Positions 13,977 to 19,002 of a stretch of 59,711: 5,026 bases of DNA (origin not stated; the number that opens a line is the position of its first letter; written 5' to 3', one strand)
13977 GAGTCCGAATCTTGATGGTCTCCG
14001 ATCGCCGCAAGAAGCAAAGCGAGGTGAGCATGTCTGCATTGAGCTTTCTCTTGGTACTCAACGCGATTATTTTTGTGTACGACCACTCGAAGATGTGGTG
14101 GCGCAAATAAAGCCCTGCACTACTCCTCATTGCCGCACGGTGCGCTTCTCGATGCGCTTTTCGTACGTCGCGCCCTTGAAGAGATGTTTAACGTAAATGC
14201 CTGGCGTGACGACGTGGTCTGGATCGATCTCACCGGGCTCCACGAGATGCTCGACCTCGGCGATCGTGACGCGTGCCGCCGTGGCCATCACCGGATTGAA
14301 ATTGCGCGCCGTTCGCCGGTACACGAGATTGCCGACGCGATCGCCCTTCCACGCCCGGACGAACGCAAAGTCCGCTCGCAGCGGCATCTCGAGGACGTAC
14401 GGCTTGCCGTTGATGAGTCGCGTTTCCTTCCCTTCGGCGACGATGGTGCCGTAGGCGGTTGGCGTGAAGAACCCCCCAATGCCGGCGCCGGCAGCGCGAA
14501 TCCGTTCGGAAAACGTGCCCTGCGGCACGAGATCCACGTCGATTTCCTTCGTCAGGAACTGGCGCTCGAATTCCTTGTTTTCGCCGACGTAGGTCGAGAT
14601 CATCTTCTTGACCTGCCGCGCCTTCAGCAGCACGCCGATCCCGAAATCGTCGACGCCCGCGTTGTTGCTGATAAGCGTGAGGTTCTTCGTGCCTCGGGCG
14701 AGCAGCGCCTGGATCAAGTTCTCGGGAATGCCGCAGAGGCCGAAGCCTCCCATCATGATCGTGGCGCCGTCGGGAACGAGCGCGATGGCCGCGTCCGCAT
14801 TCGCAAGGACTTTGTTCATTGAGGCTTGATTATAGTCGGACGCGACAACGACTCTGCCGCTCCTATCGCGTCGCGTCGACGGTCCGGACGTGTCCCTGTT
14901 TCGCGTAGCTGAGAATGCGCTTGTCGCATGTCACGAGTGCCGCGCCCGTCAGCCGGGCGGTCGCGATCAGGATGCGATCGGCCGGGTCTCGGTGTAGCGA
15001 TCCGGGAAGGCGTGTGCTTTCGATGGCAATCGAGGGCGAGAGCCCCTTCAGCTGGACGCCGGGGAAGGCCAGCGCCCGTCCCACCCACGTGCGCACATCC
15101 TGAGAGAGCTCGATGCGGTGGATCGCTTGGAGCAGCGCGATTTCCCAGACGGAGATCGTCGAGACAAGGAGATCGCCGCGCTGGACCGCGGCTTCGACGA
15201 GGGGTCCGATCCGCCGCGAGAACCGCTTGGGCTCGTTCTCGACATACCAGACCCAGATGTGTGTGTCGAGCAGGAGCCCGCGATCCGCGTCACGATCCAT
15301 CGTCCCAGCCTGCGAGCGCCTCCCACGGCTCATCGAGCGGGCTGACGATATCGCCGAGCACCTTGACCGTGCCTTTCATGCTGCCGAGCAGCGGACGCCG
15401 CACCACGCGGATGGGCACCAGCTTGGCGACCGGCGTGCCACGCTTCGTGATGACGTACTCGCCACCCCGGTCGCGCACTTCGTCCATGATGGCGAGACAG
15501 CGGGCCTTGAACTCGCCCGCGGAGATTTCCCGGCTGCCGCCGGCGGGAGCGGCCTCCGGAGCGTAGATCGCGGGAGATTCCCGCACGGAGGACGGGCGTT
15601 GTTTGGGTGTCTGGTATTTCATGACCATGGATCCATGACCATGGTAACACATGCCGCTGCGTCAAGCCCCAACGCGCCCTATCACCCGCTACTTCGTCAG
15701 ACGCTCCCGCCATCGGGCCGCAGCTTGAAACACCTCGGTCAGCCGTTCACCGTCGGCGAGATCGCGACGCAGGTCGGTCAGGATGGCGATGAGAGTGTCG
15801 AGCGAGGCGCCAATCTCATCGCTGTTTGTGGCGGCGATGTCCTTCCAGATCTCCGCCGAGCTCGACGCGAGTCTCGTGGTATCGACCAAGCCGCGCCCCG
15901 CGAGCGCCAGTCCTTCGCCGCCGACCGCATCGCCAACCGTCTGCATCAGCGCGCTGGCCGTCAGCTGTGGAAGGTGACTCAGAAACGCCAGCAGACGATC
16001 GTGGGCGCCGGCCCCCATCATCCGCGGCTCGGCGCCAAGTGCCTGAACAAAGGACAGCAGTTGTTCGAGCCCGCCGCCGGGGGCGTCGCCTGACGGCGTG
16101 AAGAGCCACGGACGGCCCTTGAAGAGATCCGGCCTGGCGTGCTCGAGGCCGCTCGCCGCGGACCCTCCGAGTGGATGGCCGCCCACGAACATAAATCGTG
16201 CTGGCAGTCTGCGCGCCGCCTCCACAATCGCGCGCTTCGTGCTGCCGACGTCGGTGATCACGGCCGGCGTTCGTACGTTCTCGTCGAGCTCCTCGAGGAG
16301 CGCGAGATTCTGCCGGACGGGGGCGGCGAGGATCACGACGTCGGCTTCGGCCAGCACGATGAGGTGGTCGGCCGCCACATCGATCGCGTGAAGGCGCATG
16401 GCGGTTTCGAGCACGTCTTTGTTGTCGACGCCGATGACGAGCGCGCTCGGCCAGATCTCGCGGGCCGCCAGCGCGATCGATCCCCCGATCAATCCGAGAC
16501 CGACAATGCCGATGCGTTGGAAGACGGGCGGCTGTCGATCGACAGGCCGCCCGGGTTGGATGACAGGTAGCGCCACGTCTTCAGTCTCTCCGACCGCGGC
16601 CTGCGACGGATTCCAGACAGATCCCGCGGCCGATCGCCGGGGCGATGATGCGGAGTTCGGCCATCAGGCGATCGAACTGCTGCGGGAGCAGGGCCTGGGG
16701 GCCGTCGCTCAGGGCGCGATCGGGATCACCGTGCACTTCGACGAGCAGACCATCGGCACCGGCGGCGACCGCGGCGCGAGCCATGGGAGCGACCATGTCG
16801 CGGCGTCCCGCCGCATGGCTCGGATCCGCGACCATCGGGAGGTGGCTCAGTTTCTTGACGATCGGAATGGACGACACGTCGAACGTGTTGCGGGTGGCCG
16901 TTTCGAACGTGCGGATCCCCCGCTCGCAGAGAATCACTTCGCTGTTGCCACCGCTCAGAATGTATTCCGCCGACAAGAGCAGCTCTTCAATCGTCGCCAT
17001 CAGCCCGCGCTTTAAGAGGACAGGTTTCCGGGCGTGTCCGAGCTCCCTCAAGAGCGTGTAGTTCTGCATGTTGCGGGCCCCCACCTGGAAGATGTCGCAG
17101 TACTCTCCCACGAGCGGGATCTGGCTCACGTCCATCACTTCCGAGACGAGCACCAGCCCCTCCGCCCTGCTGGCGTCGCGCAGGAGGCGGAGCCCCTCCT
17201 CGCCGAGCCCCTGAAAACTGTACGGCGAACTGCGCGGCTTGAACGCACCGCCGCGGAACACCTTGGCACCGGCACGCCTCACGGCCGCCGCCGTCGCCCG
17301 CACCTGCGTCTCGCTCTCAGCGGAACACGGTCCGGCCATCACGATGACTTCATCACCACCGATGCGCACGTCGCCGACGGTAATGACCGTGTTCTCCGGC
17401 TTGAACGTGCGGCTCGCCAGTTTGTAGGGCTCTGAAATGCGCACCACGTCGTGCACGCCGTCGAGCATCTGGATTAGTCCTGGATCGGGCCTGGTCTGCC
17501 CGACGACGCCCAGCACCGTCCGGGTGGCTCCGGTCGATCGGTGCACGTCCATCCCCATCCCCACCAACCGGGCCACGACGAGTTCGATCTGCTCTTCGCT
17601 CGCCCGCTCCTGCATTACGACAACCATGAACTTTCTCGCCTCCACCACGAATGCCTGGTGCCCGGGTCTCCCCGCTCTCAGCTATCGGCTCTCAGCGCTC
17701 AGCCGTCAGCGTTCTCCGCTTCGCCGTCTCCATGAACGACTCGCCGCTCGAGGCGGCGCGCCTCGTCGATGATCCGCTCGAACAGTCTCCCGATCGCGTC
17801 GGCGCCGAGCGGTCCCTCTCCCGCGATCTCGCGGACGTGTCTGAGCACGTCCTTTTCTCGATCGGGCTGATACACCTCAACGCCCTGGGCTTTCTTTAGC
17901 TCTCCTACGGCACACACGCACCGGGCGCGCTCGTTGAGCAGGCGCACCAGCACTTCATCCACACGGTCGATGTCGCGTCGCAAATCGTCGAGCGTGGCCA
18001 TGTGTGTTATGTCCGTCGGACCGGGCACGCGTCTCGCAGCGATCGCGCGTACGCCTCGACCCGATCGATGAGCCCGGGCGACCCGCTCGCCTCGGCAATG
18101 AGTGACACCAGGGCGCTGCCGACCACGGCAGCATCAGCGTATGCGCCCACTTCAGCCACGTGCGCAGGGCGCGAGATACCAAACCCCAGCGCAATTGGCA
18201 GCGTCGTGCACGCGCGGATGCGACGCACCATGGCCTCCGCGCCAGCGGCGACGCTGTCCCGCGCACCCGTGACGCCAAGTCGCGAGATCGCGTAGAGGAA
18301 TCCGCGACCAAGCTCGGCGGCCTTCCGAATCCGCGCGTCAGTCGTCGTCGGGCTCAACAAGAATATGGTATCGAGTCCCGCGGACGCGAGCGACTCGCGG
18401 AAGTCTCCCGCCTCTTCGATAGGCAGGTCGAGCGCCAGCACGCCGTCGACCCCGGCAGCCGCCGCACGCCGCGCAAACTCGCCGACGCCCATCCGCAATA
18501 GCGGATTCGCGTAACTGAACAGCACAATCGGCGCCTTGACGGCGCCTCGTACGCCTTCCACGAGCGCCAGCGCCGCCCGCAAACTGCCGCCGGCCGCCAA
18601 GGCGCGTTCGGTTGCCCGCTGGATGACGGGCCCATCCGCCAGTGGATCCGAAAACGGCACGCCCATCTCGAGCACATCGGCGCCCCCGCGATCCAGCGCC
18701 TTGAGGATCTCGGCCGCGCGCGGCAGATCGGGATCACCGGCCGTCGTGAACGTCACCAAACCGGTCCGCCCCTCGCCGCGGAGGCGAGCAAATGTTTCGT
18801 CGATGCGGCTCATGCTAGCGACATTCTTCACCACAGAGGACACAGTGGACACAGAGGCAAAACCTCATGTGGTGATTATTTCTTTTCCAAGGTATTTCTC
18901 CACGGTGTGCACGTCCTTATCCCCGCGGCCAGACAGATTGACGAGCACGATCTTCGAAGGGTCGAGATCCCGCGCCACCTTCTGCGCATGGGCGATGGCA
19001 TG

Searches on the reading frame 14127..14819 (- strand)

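Call 34: search_protein_families(library=pfam, proteins=[window:14127-14819:-], max_evalue=0.01)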
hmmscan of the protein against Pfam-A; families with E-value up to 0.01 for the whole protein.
window:14127-14819:- (230 aa): 1 family
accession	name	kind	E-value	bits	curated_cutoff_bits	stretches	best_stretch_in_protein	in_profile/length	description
PF01144.29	CoA_trans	-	3.6e-76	255.8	23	1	7-214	3-215/217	Coenzyme A transferase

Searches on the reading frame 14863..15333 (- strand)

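Call 34: search_protein_families(library=pfam, proteins=[window:14863-15333:-], max_evalue=0.01)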
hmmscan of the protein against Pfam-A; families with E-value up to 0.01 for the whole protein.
window:14863-15333:- (156 aa): 1 family
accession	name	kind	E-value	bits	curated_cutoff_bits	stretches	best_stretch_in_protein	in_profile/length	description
PF01850.27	PIN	-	4.7e-14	53.5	23.6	1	21-145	2-119/120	PIN domain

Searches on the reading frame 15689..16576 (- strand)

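Call 5: search_protein_families(library=pfam, proteins=[window:15689-16576:-])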
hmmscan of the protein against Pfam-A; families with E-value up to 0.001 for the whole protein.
window:15689-16576:- (295 aa): 3 families
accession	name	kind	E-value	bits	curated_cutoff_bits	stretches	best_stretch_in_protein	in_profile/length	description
PF02153.23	PDH_N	-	4e-30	104.8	26.5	1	34-182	1-150/154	Prephenate dehydrogenase, nucleotide-binding domain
PF20463.3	PDH_C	-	9.6e-13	48.8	22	1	191-283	4-100/102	Prephenate dehydrogenase, dimerization domain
PF03807.23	F420_oxidored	-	1.8e-05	25.7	21.6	1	21-107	1-89/94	NADP oxidoreductase coenzyme F420-dependent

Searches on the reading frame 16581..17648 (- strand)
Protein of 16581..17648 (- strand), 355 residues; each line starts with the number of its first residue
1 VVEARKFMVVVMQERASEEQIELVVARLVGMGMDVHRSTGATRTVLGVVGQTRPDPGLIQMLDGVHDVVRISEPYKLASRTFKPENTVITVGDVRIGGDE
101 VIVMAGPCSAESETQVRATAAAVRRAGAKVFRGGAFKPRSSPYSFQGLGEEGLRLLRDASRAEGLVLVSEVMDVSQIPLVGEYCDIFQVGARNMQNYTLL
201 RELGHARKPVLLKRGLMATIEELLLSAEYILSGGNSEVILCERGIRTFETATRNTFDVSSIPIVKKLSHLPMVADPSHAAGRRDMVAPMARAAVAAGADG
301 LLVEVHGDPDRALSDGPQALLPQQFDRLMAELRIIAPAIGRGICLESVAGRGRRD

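Call 5: search_protein_families(library=pfam, proteins=[window:16581-17648:-])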
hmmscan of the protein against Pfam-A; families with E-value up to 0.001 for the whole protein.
window:16581-17648:- (355 aa): 3 families
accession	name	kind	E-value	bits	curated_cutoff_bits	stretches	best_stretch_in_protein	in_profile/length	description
PF00793.26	DAHP_synth_1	-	3.9e-77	259.2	25.5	1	88-329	3-261/270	DAHP synthetase I family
PF18152.6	DAHP_snth_FXD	-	2.6e-17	62.9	27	1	8-73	1-67/67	DAHP synthase ferredoxin-like domain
PF03102.20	NeuB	-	2.1e-09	37.7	22.1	1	148-342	53-239/241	NeuB family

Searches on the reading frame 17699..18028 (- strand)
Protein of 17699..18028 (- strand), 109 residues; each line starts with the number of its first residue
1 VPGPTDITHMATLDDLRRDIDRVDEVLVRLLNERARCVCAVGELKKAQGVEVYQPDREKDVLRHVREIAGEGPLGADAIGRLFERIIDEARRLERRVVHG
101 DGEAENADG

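Call 34: search_protein_families(library=pfam, proteins=[window:17699-18028:-], max_evalue=0.01)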
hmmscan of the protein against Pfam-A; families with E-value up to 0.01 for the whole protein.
window:17699-18028:- (109 aa): 1 family
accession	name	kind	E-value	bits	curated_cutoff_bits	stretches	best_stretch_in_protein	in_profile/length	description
PF01817.26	CM_2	-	1.3e-23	83.4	27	1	16-94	1-79/80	Chorismate mutase type II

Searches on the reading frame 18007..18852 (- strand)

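Call 5: search_protein_families(library=pfam, proteins=[window:18007-18852:-])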
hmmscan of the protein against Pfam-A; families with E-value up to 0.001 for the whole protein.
window:18007-18852:- (281 aa): 1 family
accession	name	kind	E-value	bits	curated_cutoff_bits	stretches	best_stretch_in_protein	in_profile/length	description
PF00290.26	Trp_syntA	-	8.8e-84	280.9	27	1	21-274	1-256/259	Tryptophan synthase alpha chain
